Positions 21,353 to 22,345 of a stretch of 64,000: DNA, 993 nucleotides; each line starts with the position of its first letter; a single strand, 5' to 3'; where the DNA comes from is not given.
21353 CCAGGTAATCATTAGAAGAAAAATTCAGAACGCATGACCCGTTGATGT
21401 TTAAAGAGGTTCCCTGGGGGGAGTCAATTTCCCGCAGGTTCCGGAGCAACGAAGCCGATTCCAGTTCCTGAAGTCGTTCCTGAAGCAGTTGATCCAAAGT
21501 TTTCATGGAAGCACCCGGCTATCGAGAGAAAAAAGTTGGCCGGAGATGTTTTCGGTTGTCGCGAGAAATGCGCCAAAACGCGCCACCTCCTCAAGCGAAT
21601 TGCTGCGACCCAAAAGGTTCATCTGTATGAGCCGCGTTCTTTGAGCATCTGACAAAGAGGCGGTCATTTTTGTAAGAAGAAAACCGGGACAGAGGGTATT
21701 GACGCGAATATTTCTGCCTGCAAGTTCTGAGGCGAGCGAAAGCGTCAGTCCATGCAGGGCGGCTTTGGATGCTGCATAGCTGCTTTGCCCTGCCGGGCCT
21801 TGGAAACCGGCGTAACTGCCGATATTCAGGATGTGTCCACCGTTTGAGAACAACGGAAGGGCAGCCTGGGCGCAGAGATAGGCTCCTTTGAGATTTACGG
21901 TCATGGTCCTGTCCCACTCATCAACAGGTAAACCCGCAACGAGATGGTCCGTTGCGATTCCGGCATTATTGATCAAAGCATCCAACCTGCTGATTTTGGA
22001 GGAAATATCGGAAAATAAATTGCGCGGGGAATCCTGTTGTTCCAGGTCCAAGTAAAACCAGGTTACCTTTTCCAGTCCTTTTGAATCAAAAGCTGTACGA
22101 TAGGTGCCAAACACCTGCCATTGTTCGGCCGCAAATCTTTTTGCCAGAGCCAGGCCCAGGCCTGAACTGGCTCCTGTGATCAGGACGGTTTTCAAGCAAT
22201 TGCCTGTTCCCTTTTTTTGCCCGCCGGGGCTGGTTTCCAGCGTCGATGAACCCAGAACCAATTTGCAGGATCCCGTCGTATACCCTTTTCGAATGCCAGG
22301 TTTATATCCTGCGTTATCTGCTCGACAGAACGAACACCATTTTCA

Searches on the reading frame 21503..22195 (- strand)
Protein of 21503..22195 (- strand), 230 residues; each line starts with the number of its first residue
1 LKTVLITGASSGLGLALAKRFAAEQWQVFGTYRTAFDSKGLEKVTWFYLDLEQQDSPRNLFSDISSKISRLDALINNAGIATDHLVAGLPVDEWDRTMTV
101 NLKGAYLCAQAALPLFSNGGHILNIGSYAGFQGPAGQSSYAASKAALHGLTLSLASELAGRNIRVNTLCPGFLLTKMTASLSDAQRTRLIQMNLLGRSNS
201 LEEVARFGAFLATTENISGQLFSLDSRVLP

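Call 7: search_protein_families(library=pfam, proteins=[window:21503-22195:-])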
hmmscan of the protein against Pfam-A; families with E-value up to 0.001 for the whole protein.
window:21503-22195:- (230 aa): 5 families
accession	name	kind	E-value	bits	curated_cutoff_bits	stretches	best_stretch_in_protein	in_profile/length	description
PF00106.31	adh_short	-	2.2e-49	168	26.6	1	2-184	1-193/195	short chain dehydrogenase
PF13561.12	adh_short_C2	-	1.6e-46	159.2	27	1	8-225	1-232/236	Enoyl-(Acyl carrier protein) reductase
PF08659.16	KR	-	7.4e-12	46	22.6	1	3-153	2-162/180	KR domain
PF01370.27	Epimerase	-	4.6e-06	26.7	20.9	1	4-157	1-159/240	NAD dependent epimerase/dehydratase family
PF23441.1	SDR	-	3.8e-05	23.7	27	0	58-185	81-207/258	SDR-like rossmann domain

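Call 8: search_protein_families(library=ncbifam, proteins=[window:21503-22195:-])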
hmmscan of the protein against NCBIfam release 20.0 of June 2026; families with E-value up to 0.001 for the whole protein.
window:21503-22195:- (230 aa): 226 families (the best 25 are shown)
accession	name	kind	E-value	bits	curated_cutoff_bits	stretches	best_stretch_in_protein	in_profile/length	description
TIGR01830.1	3oxo_ACP_reduc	equivalog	2.1e-51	174.9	297.75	1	4-225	1-235/239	3-oxoacyl-[acyl-carrier-protein] reductase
NF009466.0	PRK12826.1-2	subfamily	2e-48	165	222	1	2-225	4-241/248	3-oxoacyl-ACP reductase FabG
NF004198.0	PRK05653.1-3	equivalog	9.4e-44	149.7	296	1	2-215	8-231/248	3-oxoacyl-ACP reductase FabG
NF004197.0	PRK05653.1-1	equivalog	1.2e-42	146.3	332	1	2-215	8-231/249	3-oxoacyl-ACP reductase FabG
NF005559.1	PRK07231.1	subfamily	1.5e-40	139.3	215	1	2-225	5-244/249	glucose 1-dehydrogenase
NF052558.1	MBtsdlDhBudC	equivalog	7.6e-40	137.1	270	1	2-215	4-226/250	meso-2,3-butanediol dehydrogenase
NF005067.0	PRK06484.1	equivalog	7.6e-40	136.9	713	1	2-225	10-248/524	short chain dehydrogenase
NF004199.0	PRK05653.1-4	equivalog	1.2e-39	136.4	301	1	2-221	6-238/247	3-oxoacyl-ACP reductase FabG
NF006110.0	PRK08261.1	equivalog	7.7e-38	130.5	410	1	2-216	215-436/454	3-oxoacyl-ACP reductase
NF040605.2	mycolic_FabG1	exception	3.1e-37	128.6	420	1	2-225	2-226/233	3-oxoacyl-ACP reductase FabG1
TIGR01829.1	AcAcCoA_reduct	subfamily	5.7e-37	127.7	302.1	1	3-215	2-225/242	acetoacetyl-CoA reductase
NF004200.0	PRK05653.1-5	equivalog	1.1e-36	126.7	273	1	2-224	3-237/242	3-oxoacyl-ACP reductase FabG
TIGR01963.1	PHB_DH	subfamily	5.8e-36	124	307.05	1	1-197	1-208/255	3-hydroxybutyrate dehydrogenase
NF053542.1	FlxB_rubin_SDR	equivalog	2.2e-35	122.5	340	1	2-220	1-231/239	flexirubin biosynthesis SDR family reductase FlxB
NF004818.0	PRK06172.1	equivalog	2.6e-35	122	336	1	2-215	8-235/253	SDR family oxidoreductase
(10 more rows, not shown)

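Call 17: find_homologous_proteins(query=window:21503-22195:-)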
Query window:21503-22195:- (230 aa): 7866 proteins with E <= 0.001 among 8000 candidates; the best 120 are listed.
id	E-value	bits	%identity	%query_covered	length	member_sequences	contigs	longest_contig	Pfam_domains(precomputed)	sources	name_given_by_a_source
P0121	8.8e-145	498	100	100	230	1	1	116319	PF08659.17,PF13561.13,PF00106.32,PF01370.28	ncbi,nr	ncbi:MAG: SDR family oxidoreductase [Verrucomicrobiota bacterium]|nr:SDR family oxidoreductase [Verr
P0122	2.4e-59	218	51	99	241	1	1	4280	PF08659.17,PF04321.24,PF13561.13,PF00106.32,PF01370.28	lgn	-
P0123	6.6e-59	217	48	100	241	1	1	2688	PF08659.17,PF13561.13,PF00106.32,PF01370.28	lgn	-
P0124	8.4e-59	217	50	100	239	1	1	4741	PF08659.17,PF13561.13,PF00106.32,PF01370.28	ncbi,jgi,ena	ncbi:MAG TPA: SDR family NAD(P)-dependent oxidoreductase [Verrucomicrobiae bacterium]|jgi:3-oxoacyl-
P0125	1.1e-58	216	52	100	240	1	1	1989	PF08659.17,PF13561.13,PF00106.32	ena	-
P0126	3.5e-58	215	51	100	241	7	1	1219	PF08659.17,PF13561.13,PF00106.32,PF01370.28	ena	-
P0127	9.5e-58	213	51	100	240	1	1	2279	PF08659.17,PF13561.13,PF00106.32,PF01370.28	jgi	jgi:3-oxoacyl-[acyl-carrier protein] reductase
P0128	1.3e-57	213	49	98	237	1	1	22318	PF08659.17,PF13561.13,PF00106.32,PF01370.28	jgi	jgi:3-oxoacyl-[acyl-carrier protein] reductase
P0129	1.5e-57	213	51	100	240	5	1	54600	PF08659.17,PF13561.13,PF00106.32,PF01370.28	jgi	jgi:3-oxoacyl-[acyl-carrier protein] reductase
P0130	2.3e-57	212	50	100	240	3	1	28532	PF08659.17,PF13561.13,PF00106.32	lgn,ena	-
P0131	4.4e-57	211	49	100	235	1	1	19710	PF08659.17,PF13561.13,PF00106.32,PF01370.28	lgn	-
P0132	4.7e-57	211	50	98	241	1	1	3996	PF08659.17,PF13561.13,PF00106.32,PF01370.28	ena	-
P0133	5.1e-57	211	50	100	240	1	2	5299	PF08659.17,PF13561.13,PF00106.32,PF01370.28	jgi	jgi:3-oxoacyl-[acyl-carrier protein] reductase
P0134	5.5e-57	211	50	100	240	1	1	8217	PF08659.17,PF04321.24,PF13561.13,PF00106.32,PF01370.28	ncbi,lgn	-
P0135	7.0e-57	210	50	100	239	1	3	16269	PF08659.17,PF04321.24,PF13561.13,PF00106.32,PF01370.28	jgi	-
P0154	5.1e-56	208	50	99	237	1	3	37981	PF08659.17,PF13561.13,PF13460.13,PF00106.32,PF01370.28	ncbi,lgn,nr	ncbi:MAG: beta-ketoacyl-ACP reductase [Pedosphaera sp. Tous-C6FEB]|nr:MAG: beta-ketoacyl-ACP reducta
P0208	9.1e-52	194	48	100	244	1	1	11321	PF08659.17,PF13561.13,PF00106.32,PF01370.28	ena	-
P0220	1.5e-50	190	49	91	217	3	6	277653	PF08659.17,PF13561.13,PF00106.32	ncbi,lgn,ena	-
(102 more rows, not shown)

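Call 18: find_encoding_contigs(protein=P0129, flank=7000, max_places=1)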
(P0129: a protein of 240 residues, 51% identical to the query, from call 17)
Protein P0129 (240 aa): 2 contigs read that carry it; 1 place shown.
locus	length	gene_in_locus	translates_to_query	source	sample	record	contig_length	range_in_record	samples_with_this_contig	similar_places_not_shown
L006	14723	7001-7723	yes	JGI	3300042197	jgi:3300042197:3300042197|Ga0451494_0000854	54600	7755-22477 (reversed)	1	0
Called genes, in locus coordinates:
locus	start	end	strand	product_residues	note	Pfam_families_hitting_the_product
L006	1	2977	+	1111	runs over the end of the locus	PF00672:HAMP, PF26769:HAMP_PhoQ (weak), PF00512:HisKA, PF02518:HATPase_c, PF00072:Response_reg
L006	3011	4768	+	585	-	-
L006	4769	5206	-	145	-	PF01152:Bac_globin (weak)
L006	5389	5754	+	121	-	PF02482:Ribosomal_S30AE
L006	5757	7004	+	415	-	PF22039:HUTI_composite_bact (weak), PF01979:Amidohydro_1, PF07969:Amidohydro_3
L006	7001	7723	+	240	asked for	PF00106:adh_short, PF08659:KR, PF01370:Epimerase (weak), PF13561:adh_short_C2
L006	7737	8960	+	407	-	PF00155:Aminotran_1_2, PF01053:Cys_Met_Meta_PP (weak)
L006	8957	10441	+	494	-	PF00202:Aminotran_3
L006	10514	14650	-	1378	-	PF04997:RNA_pol_Rpb1_1, PF00623:RNA_pol_Rpb1_2, PF04983:RNA_pol_Rpb1_3, PF05000:RNA_pol_Rpb1_4, PF04998:RNA_pol_Rpb1_5, PF01333:Apocytochr_F_C (faint), PF21668:RPOC_hybrid (faint)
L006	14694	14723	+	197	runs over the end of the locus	PF00829:Ribosomal_L21p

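Call 19: find_encoding_contigs(protein=P0154, flank=7000, max_places=1)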
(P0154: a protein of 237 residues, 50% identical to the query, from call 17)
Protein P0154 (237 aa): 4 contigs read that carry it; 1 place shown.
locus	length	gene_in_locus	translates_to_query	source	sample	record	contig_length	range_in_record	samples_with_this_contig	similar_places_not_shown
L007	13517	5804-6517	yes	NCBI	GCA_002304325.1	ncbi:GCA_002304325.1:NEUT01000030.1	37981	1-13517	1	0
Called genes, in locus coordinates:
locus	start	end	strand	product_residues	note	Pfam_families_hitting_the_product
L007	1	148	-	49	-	PF00675:Peptidase_M16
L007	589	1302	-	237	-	PF00106:adh_short, PF08659:KR, PF13561:adh_short_C2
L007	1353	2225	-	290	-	PF00069:Pkinase, PF07714:PK_Tyr_Ser-Thr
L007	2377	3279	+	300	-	PF02517:Rce1-like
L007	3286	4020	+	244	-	PF18912:DZR_2, PF00156:Pribosyltran (weak)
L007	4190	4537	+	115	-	PF02482:Ribosomal_S30AE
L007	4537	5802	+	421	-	PF01979:Amidohydro_1, PF07969:Amidohydro_3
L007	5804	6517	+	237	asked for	PF00106:adh_short, PF01370:Epimerase (weak), PF08659:KR, PF13460:NAD_binding_10 (weak), PF13561:adh_short_C2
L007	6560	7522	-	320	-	PF01408:GFO_IDH_MocA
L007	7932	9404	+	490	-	-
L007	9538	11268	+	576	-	PF13176:TPR_7 (faint), PF13181:TPR_8 (faint), PF13414:TPR_11 (weak), PF00515:TPR_1 (weak), PF07719:TPR_2 (weak), PF13371:TPR_9 (weak), PF13414:TPR_11 (weak), PF13432:TPR_16, +5 more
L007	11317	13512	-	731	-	PF00009:GTP_EFTU, PF22042:EF-G_D2, PF03144:GTP_EFTU_D2, PF16658:RF3_C, PF14492:EFG_III, PF03764:EFG_IV, PF00679:EFG_C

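Call 20: find_encoding_contigs(protein=P0220, flank=7000, max_places=1)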
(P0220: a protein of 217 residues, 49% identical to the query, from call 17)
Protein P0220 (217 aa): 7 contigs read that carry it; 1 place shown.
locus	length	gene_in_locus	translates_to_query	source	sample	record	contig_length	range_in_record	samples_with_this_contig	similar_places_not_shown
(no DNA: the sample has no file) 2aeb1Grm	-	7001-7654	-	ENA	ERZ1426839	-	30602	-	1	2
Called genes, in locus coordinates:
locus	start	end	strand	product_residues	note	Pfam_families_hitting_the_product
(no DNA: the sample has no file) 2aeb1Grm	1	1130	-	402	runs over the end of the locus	PF00072:Response_reg, PF01339:CheB_methylest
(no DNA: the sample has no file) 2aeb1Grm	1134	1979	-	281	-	PF08668:HDOD, PF01966:HD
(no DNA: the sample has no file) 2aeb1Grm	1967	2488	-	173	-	PF03975:CheD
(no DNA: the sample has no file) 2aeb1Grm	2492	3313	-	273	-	PF03705:CheR_N, PF13649:Methyltransf_25 (faint), PF01739:CheR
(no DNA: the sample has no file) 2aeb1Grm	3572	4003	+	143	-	PF02623:FliW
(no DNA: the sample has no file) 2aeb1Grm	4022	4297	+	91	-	PF02599:CsrA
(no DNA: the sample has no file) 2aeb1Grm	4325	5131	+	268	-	PF00669:Flagellin_N, PF00700:Flagellin_C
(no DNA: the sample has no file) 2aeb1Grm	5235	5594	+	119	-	PF02482:Ribosomal_S30AE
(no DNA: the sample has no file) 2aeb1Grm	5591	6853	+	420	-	PF01979:Amidohydro_1, PF07969:Amidohydro_3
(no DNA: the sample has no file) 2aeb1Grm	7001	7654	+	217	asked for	PF00106:adh_short, PF13561:adh_short_C2, PF08659:KR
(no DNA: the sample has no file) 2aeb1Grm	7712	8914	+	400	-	PF00155:Aminotran_1_2, PF01041:DegT_DnrJ_EryC1 (weak)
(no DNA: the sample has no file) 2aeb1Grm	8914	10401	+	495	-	PF00202:Aminotran_3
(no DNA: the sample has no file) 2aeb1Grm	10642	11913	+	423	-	PF01969:Ni_insertion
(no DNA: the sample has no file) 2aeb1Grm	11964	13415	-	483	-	PF02310:B12-binding (weak), PF04055:Radical_SAM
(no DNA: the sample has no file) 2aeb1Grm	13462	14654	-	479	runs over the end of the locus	PF04055:Radical_SAM, PF11946:DUF3463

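Call 35: search_protein_families(library=ncbifam, max_evalue=0.00001, proteins=[L006:5757-7004:+, L006:8957-10441:+, L006:7001-7723:+, L006:7737-8960:+])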
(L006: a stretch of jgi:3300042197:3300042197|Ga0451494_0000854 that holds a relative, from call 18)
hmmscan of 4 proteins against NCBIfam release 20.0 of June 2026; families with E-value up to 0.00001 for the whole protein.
L006:5757-7004:+ (415 aa): 24 families
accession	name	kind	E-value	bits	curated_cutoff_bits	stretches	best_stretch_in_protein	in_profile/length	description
NF006549.0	PRK09045.1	equivalog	1.4e-40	139.3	540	1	2-379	11-378/444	TRZ/ATZ family hydrolase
NF006269.1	PRK08418.1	equivalog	2.6e-36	125.2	320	1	16-392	19-387/408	aminofutalosine deaminase family hydrolase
NF006055.0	PRK08203.1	equivalog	2e-27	95.9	532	2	175-410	205-426/455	8-oxoguanine deaminase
NF006679.0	PRK09228.1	subfamily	6.5e-26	91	351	2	182-385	206-391/433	guanine deaminase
TIGR02967.1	guan_deamin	equivalog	2.5e-25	89.3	375.4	1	182-379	181-360/401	guanine deaminase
NF005557.0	PRK07228.1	equivalog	2.3e-24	85.9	522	2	177-379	189-374/445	5'-deoxyadenosine deaminase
NF006252.0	PRK08393.1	equivalog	1e-22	80.8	617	1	43-377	42-360/424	N-ethylammeline chlorohydrolase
NF004701.0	PRK06038.1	equivalog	1.1e-22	80.3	609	1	7-379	12-365/432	N-ethylammeline chlorohydrolase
NF006056.0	PRK08204.1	subfamily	1.3e-22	80.2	391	2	243-401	234-407/449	hypothetical protein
NF006681.0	PRK09229.1-2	equivalog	4.1e-20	71.9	362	1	241-380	252-387/451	formimidoylglutamate deiminase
NF004995.0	PRK06380.1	subfamily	1e-17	64.3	567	1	16-381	19-362/418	metal-dependent hydrolase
NF005211.0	PRK06687.1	equivalog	5.8e-17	61.6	703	1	177-379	186-371/419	TRZ/ATZ family protein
NF009059.0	PRK12393.1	equivalog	3.3e-16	59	543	1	182-377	216-392/460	amidohydrolase family protein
TIGR02022.1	hutF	equivalog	2.8e-15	56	413.05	1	240-383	251-396/455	formimidoylglutamate deiminase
NF004801.0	PRK06151.1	subfamily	8e-15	54.6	416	1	185-380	220-402/491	chlorohydrolase family protein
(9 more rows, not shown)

L006:8957-10441:+ (494 aa): 69 families (the best 25 are shown)
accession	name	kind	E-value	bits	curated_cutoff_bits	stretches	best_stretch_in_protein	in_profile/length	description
TIGR00508.1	bioA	equivalog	6.6e-134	446.6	405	1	12-486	1-418/419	adenosylmethionine--8-amino-7-oxononanoate transaminase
NF004624.0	PRK05964.1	equivalog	6e-115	384.2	494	1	3-488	5-424/427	adenosylmethionine--8-amino-7-oxononanoate transaminase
NF005443.0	PRK07030.1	equivalog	2.9e-109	365.6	729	1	5-487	8-445/451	adenosylmethionine--8-amino-7-oxononanoate transaminase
NF005683.0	PRK07481.1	subfamily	2.1e-83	280.8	575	1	4-489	6-450/453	hypothetical protein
NF005940.0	PRK07986.1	equivalog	2.5e-76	256.9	625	1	7-487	8-422/429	adenosylmethionine--8-amino-7-oxononanoate transaminase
NF004625.0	PRK05965.1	subfamily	7.5e-71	239.2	729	1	2-490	4-449/460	hypothetical protein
NF005685.0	PRK07483.1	equivalog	4.1e-70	236.8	485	1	23-490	9-439/444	aspartate aminotransferase family protein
NF005447.0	PRK07036.1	equivalog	1.4e-69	235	618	1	4-489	13-455/468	aminotransferase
NF005102.0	PRK06541.1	equivalog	2.4e-69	234.1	574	1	6-489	14-456/460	aspartate aminotransferase family protein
NF004767.0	PRK06105.1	subfamily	2e-68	231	517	1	2-489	6-450/460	aminotransferase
NF052567.1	OmAmTferAptACaul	equivalog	3.8e-66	223.6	500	1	11-489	4-431/431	omega-aminotransferase AptA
NF005682.0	PRK07480.1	subfamily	9.9e-66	222.3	510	1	3-488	12-451/459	aminotransferase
NF005812.0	PRK07678.1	subfamily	1.1e-65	222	488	1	5-488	11-449/451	aminotransferase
NF004426.0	PRK05769.1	equivalog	2.3e-63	214.5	552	1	20-488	30-439/441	acetyl ornithine aminotransferase family protein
NF005375.0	PRK06917.1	equivalog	2.9e-60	204.3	535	1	29-490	17-440/448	aspartate aminotransferase family protein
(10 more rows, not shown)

L006:7001-7723:+ (240 aa): 221 families (the best 25 are shown)
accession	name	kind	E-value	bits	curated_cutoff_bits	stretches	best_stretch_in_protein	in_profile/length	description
TIGR01830.1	3oxo_ACP_reduc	equivalog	9.4e-65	218.6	297.75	1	11-233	2-235/239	3-oxoacyl-[acyl-carrier-protein] reductase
NF009466.0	PRK12826.1-2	subfamily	1.6e-61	207.9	222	1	7-233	3-241/248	3-oxoacyl-ACP reductase FabG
NF004197.0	PRK05653.1-1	equivalog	1.7e-59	201.5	332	1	5-228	5-238/249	3-oxoacyl-ACP reductase FabG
NF004198.0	PRK05653.1-3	equivalog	2.9e-59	200.5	296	1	7-229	7-239/248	3-oxoacyl-ACP reductase FabG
TIGR01829.1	AcAcCoA_reduct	subfamily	1.5e-51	175.4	302.1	1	9-222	2-224/242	acetoacetyl-CoA reductase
NF005067.0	PRK06484.1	equivalog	8.5e-50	169.8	713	1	4-231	6-246/524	short chain dehydrogenase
NF040605.2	mycolic_FabG1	exception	6.6e-49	166.8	420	1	9-237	3-230/233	3-oxoacyl-ACP reductase FabG1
NF009464.0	PRK12824.1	subfamily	1.2e-48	166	269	1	7-221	2-225/245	3-oxoacyl-ACP reductase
NF004199.0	PRK05653.1-4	equivalog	1.7e-48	165.4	301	1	9-231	7-240/247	3-oxoacyl-ACP reductase FabG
NF005559.1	PRK07231.1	subfamily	6.7e-47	160.1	215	1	7-232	4-243/249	glucose 1-dehydrogenase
NF053542.1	FlxB_rubin_SDR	equivalog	1.3e-46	159.3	340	1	9-231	2-234/239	flexirubin biosynthesis SDR family reductase FlxB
NF052558.1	MBtsdlDhBudC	equivalog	6.9e-46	156.8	270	1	7-221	3-224/250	meso-2,3-butanediol dehydrogenase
NF006072.0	PRK08217.1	subfamily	1.9e-45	155.6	298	1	6-234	4-249/253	3-ketoacyl-(acyl-carrier-protein) reductase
NF004200.0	PRK05653.1-5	equivalog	5.1e-45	153.9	273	1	8-230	3-235/242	3-oxoacyl-ACP reductase FabG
NF009093.0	PRK12429.1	subfamily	5.2e-45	153.8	258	1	6-198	4-204/259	3-hydroxybutyrate dehydrogenase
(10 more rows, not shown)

L006:7737-8960:+ (407 aa): 14 families
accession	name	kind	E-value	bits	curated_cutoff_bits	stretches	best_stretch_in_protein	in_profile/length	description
TIGR00858.1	bioF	equivalog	1.3e-126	422.2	426.45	1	20-394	1-364/365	8-amino-7-oxononanoate synthase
TIGR01825.1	gly_Cac_T_rel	subfamily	2.4e-113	378.7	535.4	1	9-393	2-374/385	BioF/Kbl family PLP-dependent acyltransferase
NF005394.0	PRK06939.1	equivalog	3.8e-112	374.9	460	1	2-396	3-389/397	glycine C-acetyltransferase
TIGR01822.1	2am3keto_CoA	equivalog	1.7e-91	307.1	493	1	5-393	2-382/393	glycine C-acetyltransferase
NF047600.1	SerpalmtaseCFB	equivalog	2.6e-87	293.1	640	1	13-389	16-380/395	serine palmitoyltransferase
NF047599.1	SerpalmtaseBetaP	equivalog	5.1e-81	272.4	500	1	24-396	29-388/394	serine palmitoyltransferase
TIGR01821.1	5aminolev_synth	equivalog_domain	6.4e-79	265.7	338.55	1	5-395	4-391/402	5-aminolevulinate synthase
NF047603.1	SerpalmtaseAlphaP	equivalog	4.2e-62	210.1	670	1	25-393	32-388/399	serine palmitoyltransferase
NF005526.0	PRK07179.1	equivalog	1.4e-51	175.3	428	1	38-400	52-398/407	alpha-hydroxyketone-type quorum-sensing autoinducer synthase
NF005697.0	PRK07505.1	subfamily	3.5e-47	160.9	342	1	35-396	43-397/405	hypothetical protein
NF004608.1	PRK05937.1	equivalog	1.6e-37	129.2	399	1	45-366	7-318/366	8-amino-7-oxononanoate synthase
TIGR02539.1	SepCysS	equivalog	4.6e-06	25.9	365.25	1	59-226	20-192/370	O-phospho-L-seryl-tRNA:Cys-tRNA synthase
TIGR01328.1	met_gam_lyase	equivalog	6.4e-06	25.3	549.7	1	88-139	62-113/391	methionine gamma-lyase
NF004627.0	PRK05968.1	subfamily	7.6e-06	25.1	508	0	88-224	66-191/389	hypothetical protein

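Call 37: find_related_loci(query=A2, collection=metagenome_contigs, flank=6000)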
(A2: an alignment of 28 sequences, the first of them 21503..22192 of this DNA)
Query A2 (229 aa) in metagenome_contigs; peptide patterns used: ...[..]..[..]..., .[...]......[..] (x = any residue, [..] = any of these).
600 stretches matched a pattern (row limit reached: there are more); 594 encode a relative of the query (tblastn E <= 1e-3); the best 80 are kept; 80 distinct loci.
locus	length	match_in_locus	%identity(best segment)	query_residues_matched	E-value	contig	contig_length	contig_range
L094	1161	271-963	47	1-229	4e-65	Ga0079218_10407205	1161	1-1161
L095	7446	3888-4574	45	1-227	1e-49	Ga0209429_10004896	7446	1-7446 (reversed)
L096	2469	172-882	38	1-224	6e-45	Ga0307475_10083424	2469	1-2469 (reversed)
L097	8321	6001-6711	38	1-224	2e-43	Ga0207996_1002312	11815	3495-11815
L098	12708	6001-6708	38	1-224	1e-42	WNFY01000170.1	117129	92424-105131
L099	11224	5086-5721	39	1-227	2e-42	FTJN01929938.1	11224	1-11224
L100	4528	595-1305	37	1-224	5e-42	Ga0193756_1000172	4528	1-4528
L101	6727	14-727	37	1-224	1e-41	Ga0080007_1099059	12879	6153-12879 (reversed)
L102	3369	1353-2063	37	1-224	1e-41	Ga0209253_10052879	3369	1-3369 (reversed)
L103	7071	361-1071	38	1-224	1e-41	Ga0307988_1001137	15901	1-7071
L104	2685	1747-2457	39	1-224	1e-41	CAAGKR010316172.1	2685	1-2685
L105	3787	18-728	39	1-224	9e-42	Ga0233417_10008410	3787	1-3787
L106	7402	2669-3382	37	4-228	1e-41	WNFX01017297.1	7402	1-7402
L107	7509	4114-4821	38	1-224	4e-41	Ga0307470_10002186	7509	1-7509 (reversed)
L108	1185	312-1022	36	1-224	6e-43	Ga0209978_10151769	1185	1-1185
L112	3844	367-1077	38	1-228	8e-41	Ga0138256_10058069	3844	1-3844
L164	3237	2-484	45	69-227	2e-36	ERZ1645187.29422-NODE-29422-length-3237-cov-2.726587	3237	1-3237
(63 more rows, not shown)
